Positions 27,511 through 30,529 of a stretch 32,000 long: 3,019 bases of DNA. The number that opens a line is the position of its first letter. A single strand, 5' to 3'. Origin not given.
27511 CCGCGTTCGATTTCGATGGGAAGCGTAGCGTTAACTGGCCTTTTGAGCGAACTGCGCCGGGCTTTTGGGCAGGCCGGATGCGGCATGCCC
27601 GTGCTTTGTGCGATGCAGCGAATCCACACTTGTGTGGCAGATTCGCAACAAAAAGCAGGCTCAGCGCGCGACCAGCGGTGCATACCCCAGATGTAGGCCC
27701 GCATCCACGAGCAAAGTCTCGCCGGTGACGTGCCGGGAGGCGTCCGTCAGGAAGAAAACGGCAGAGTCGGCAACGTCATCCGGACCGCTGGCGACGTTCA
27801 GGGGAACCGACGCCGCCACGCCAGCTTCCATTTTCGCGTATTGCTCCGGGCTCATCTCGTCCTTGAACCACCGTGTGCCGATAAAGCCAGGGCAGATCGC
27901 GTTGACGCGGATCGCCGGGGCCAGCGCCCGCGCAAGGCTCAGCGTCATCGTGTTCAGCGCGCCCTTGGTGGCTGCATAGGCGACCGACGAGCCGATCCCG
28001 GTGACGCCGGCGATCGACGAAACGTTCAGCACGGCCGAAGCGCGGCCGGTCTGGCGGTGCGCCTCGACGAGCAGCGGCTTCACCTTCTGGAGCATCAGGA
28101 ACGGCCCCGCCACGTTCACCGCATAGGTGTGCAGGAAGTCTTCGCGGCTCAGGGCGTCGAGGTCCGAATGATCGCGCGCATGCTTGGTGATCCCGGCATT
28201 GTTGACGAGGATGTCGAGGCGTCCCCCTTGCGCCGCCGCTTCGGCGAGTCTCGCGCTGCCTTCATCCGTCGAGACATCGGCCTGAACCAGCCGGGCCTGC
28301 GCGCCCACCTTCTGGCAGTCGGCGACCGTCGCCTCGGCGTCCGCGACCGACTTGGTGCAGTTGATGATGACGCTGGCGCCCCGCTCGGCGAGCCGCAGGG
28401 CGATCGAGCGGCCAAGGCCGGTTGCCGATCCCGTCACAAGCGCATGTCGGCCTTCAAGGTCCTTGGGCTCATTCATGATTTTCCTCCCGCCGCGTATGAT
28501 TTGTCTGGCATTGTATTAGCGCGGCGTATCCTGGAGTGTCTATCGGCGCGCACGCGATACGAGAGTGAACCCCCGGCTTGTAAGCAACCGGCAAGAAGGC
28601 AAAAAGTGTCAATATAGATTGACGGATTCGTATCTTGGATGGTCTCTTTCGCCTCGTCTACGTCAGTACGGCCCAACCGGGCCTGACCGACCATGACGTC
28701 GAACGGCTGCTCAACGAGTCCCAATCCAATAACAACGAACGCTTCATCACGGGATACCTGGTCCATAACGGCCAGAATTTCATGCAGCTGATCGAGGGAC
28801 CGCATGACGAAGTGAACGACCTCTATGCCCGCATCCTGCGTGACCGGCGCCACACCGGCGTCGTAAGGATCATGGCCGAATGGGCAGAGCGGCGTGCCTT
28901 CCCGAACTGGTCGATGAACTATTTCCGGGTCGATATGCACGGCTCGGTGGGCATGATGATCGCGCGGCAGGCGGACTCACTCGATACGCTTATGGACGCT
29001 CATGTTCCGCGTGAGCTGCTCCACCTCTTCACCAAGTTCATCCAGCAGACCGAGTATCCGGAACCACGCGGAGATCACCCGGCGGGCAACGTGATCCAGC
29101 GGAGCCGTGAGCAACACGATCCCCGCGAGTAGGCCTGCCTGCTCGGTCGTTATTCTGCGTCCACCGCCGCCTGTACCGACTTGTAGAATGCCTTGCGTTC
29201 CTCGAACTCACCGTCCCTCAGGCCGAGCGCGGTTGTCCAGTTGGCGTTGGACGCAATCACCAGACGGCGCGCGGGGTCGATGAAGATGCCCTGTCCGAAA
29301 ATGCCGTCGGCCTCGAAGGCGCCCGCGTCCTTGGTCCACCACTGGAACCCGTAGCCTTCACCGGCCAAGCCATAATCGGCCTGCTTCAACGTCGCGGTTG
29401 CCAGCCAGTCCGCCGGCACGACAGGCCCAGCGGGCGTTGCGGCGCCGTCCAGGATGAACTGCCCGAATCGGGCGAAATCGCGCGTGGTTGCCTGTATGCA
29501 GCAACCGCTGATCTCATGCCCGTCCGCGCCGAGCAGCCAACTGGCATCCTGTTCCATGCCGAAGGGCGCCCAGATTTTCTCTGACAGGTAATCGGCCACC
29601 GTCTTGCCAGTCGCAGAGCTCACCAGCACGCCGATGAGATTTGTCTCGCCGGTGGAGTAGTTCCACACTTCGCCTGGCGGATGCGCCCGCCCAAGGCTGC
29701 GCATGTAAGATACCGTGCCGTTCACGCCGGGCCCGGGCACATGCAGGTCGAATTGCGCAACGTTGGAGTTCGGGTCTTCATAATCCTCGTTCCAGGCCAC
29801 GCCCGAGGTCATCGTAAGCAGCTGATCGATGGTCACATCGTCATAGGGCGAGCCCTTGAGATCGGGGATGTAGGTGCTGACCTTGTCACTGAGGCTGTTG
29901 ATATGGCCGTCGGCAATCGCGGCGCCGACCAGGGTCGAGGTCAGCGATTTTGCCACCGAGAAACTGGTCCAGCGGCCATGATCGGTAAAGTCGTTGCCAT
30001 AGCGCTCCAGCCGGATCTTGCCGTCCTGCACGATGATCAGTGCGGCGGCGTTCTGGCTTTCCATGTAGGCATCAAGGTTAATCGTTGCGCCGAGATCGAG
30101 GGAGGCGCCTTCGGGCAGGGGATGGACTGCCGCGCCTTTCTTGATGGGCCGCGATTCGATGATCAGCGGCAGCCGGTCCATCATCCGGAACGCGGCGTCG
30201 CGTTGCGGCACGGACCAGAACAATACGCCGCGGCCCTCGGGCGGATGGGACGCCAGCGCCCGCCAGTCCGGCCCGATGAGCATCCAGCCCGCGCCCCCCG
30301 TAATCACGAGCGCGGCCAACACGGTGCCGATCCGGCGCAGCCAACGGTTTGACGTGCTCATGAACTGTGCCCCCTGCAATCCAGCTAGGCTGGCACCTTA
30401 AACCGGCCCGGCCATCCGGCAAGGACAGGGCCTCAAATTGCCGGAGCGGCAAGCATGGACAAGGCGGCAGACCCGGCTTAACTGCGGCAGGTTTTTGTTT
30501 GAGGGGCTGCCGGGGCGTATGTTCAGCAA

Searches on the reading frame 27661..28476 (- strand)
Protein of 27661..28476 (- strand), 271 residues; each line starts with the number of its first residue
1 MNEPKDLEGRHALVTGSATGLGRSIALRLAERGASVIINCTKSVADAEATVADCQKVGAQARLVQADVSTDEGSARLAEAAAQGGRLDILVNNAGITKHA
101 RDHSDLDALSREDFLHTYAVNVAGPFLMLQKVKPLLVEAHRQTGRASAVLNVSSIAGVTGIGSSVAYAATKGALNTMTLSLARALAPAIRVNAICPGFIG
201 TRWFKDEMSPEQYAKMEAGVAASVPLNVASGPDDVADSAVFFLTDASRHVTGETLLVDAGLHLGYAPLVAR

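Call 80: search_protein_families(library=pfam, proteins=[window:27661-28476:-], max_evalue=0.001)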
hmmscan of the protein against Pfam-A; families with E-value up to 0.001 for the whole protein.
window:27661-28476:- (271 aa): 3 families
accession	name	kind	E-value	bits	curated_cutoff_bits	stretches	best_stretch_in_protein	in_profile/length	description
PF13561.12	adh_short_C2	-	3.8e-49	167.8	27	1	16-262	1-236/236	Enoyl-(Acyl carrier protein) reductase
PF00106.31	adh_short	-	4.9e-45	153.9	26.6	1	11-207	2-190/195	short chain dehydrogenase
PF08659.16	KR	-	4.8e-14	53.1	22.6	1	13-192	4-174/180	KR domain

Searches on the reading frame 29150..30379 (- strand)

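Call 80: search_protein_families(library=pfam, proteins=[window:29150-30379:-], max_evalue=0.001)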
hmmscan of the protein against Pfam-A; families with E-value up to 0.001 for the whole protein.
window:29150-30379:- (409 aa): 1 family
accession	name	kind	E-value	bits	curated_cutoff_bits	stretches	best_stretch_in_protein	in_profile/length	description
PF00144.29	Beta-lactamase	-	2.1e-42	145.9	27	1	104-383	7-312/329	Beta-lactamase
